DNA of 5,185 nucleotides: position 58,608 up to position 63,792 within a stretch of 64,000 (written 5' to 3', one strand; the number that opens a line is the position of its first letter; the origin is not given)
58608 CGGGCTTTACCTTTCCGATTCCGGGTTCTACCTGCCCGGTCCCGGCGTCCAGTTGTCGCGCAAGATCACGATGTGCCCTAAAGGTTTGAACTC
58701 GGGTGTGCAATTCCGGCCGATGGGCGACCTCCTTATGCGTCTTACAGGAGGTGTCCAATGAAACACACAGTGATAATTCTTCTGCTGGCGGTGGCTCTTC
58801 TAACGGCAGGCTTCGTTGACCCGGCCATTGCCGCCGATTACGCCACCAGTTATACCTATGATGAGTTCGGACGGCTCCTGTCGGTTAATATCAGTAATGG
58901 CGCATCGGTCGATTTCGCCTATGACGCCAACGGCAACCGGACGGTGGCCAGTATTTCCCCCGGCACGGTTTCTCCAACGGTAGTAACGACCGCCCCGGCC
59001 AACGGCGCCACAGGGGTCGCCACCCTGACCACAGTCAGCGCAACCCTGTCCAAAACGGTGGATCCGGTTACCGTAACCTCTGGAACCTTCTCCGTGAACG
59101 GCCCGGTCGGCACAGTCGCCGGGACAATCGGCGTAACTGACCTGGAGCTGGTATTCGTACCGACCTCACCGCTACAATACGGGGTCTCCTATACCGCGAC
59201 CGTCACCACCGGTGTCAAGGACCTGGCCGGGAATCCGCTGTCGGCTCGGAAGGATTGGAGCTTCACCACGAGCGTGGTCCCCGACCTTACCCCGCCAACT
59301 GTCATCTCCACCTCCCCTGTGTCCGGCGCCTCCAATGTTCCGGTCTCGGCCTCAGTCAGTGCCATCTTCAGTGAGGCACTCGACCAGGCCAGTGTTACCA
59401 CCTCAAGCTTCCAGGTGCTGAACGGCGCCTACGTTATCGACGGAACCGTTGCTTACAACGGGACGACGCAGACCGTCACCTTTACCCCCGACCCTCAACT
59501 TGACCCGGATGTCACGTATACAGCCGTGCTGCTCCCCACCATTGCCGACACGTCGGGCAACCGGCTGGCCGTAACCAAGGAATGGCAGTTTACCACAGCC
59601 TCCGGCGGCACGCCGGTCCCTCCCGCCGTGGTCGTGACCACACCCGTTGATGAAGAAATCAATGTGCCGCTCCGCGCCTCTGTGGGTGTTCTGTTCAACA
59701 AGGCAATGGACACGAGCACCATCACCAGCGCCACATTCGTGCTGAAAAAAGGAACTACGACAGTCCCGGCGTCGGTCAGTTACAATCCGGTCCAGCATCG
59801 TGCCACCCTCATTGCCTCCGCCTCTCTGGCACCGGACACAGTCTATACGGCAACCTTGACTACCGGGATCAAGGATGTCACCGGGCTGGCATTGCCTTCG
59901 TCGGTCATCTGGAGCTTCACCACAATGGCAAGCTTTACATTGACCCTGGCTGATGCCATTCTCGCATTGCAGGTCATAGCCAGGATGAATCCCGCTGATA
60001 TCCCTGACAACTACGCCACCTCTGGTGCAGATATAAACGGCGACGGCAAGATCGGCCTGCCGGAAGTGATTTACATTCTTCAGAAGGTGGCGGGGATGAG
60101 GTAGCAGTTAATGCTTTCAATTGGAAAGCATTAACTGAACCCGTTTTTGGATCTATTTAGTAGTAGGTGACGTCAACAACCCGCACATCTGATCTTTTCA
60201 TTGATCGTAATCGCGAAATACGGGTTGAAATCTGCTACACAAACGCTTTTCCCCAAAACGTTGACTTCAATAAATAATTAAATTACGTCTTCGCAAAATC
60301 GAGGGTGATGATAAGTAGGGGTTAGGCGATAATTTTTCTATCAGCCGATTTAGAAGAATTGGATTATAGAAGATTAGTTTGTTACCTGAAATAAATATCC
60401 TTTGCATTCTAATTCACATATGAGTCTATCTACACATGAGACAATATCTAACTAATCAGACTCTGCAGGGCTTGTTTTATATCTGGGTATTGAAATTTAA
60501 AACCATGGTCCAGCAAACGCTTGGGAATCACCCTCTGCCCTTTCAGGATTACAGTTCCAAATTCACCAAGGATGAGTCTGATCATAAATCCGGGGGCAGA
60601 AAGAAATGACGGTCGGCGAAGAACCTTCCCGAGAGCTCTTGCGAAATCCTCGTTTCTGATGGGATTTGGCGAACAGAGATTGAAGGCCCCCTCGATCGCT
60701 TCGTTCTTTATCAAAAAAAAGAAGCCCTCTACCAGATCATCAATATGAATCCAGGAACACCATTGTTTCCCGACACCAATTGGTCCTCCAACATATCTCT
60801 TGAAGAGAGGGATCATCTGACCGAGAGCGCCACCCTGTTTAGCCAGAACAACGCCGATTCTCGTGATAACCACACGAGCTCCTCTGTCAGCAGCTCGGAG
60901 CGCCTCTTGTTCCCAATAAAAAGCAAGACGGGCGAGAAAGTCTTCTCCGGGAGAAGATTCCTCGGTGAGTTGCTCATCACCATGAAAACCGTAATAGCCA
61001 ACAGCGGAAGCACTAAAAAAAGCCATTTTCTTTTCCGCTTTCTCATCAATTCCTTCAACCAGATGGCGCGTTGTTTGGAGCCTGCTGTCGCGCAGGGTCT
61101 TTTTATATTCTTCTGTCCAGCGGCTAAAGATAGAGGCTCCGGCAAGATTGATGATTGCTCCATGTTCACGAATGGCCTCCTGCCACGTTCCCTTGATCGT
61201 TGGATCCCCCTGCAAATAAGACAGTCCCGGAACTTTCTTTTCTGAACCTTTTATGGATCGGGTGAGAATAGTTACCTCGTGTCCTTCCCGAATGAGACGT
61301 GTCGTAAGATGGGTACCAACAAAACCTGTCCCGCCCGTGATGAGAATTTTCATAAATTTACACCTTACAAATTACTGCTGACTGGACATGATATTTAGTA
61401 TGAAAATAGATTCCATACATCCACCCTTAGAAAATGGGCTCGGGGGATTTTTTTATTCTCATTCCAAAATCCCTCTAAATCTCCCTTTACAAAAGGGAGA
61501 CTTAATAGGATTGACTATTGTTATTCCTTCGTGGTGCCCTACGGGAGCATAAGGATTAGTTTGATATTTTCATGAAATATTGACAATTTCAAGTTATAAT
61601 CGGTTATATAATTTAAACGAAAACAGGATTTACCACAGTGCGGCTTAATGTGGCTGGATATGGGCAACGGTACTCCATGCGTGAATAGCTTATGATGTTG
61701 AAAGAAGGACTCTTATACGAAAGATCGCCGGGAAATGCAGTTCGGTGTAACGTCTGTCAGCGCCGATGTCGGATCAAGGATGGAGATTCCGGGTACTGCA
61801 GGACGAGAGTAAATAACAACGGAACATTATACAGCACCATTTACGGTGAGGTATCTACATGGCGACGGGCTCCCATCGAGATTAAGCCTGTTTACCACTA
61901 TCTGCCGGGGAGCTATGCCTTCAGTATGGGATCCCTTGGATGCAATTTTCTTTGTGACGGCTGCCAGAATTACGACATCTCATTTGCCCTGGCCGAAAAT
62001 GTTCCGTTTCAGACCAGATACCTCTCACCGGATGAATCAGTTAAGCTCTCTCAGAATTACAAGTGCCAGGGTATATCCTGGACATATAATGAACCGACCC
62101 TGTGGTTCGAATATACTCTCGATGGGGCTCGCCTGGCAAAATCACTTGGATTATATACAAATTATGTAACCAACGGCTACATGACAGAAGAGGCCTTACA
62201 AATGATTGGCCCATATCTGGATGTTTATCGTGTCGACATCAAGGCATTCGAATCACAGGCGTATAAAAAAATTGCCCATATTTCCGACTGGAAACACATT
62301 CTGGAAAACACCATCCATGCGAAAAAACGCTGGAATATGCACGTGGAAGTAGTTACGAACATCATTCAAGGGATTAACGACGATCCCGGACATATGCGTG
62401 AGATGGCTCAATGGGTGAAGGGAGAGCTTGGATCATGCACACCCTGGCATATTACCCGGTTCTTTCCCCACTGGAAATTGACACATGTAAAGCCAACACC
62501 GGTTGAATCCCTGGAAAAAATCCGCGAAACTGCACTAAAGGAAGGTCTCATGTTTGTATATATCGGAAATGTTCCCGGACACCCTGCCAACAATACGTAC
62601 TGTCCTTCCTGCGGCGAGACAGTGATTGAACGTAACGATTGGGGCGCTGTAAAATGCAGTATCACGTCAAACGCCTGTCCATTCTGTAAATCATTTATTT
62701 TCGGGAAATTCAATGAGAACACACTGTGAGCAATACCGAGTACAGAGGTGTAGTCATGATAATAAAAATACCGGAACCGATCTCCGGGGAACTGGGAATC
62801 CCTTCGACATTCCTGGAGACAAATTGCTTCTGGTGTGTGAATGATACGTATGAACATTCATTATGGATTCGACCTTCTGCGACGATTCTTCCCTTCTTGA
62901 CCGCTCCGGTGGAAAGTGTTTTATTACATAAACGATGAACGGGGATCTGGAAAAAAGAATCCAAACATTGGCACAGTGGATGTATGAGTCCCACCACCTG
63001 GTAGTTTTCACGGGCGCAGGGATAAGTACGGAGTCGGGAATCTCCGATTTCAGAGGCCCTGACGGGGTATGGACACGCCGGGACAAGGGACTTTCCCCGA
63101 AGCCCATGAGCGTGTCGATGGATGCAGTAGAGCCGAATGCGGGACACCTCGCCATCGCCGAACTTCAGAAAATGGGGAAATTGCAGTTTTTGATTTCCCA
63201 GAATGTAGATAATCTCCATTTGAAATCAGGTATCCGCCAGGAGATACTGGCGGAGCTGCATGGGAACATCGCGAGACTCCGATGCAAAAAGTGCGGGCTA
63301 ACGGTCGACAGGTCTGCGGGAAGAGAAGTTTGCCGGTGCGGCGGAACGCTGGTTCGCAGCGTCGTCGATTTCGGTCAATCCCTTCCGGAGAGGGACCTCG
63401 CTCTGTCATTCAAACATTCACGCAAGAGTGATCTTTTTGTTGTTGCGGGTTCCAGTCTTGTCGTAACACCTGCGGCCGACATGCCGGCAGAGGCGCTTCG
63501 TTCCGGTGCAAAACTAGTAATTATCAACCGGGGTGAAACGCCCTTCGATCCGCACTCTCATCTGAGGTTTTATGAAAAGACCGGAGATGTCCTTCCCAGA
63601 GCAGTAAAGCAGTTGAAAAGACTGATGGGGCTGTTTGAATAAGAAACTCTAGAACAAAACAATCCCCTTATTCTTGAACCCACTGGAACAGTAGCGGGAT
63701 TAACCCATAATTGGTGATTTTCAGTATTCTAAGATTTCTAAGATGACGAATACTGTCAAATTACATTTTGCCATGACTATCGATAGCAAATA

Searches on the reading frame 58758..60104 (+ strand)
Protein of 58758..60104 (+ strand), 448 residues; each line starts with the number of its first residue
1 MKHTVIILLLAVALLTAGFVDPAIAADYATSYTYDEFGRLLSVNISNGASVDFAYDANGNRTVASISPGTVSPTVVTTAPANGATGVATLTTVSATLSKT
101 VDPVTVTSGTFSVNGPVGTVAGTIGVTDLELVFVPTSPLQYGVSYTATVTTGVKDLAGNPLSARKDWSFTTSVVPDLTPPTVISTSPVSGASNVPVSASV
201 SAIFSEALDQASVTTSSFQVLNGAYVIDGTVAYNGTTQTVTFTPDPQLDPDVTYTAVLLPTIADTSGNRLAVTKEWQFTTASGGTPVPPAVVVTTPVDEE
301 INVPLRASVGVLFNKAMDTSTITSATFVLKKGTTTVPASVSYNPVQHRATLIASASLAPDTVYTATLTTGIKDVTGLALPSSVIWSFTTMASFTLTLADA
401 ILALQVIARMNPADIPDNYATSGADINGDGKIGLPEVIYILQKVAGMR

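Call 15: search_protein_families(library=pfam, proteins=[window:58758-60104:+], max_evalue=0.001)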
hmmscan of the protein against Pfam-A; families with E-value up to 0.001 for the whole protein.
window:58758-60104:+ (448 aa): 2 families
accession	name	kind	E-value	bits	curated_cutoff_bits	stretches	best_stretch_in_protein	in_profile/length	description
PF13205.12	Big_5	-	2.3e-62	208.7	23.6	3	70-171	2-105/105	Bacterial Ig-like domain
PF05593.20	RHS_repeat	-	8.5e-08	32.9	22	1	34-63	1-30/38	RHS Repeat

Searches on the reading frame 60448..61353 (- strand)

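Call 15: search_protein_families(library=pfam, proteins=[window:60448-61353:-], max_evalue=0.001)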
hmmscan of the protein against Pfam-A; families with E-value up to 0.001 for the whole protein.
window:60448-61353:- (301 aa): 8 families
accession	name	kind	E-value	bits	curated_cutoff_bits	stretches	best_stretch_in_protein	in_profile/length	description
PF01370.27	Epimerase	-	2.3e-27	96.4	20.9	1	3-226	1-239/240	NAD dependent epimerase/dehydratase family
PF08338.16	DUF1731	-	1.3e-21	76.5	27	1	253-299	1-47/47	Domain of unknown function (DUF1731)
PF16363.11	GDP_Man_Dehyd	-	2.9e-11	43.8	27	1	4-132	1-144/332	GDP-mannose 4,6 dehydratase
PF13460.12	NAD_binding_10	-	3.6e-08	33.9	27.2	1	7-119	1-102/184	NAD(P)H-binding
PF01073.25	3Beta_HSD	-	2.4e-07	30.5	22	1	4-134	1-141/280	3-beta hydroxysteroid dehydrogenase/isomerase family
PF07993.18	NAD_binding_4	-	5e-06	26.3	20.1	0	5-36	1-35/258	Male sterility protein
PF05368.20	NmrA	-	0.00011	22.4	27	1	2-67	4-73/298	NmrA-like family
PF04321.23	RmlD_sub_bind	-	0.00019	21.1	27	1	1-71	1-59/287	RmlD substrate binding domain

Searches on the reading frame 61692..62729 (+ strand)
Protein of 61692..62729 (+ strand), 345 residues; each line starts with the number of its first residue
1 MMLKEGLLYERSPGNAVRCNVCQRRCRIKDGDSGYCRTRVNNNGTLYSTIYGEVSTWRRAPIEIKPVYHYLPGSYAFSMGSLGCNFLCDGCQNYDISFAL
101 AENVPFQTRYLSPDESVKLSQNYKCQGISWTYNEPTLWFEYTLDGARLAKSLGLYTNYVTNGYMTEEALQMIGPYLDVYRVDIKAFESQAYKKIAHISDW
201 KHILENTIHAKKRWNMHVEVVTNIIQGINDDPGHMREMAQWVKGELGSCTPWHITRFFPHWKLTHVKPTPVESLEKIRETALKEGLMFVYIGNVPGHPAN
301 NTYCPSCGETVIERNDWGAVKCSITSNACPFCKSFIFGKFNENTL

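Call 15: search_protein_families(library=pfam, proteins=[window:61692-62729:+], max_evalue=0.001)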
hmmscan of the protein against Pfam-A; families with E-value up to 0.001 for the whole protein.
window:61692-62729:+ (345 aa): 1 family
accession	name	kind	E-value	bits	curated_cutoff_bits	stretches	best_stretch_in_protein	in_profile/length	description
PF04055.27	Radical_SAM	-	3.6e-16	60.2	29.5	1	83-241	6-165/166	Radical SAM superfamily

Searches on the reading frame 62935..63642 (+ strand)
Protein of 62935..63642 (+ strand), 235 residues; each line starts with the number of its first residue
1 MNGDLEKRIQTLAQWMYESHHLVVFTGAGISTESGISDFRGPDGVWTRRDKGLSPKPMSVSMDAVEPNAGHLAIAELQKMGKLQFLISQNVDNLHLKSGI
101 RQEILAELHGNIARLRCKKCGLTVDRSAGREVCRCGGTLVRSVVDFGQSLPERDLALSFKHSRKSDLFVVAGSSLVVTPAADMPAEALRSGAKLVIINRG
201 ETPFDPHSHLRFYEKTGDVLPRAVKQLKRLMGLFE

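Call 15: search_protein_families(library=pfam, proteins=[window:62935-63642:+], max_evalue=0.001)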
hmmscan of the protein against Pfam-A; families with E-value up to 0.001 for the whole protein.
window:62935-63642:+ (235 aa): 1 family
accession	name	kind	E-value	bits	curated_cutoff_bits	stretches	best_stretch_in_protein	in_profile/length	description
PF02146.23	SIR2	-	3.3e-31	109.1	24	2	63-179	58-180/180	Sir2 family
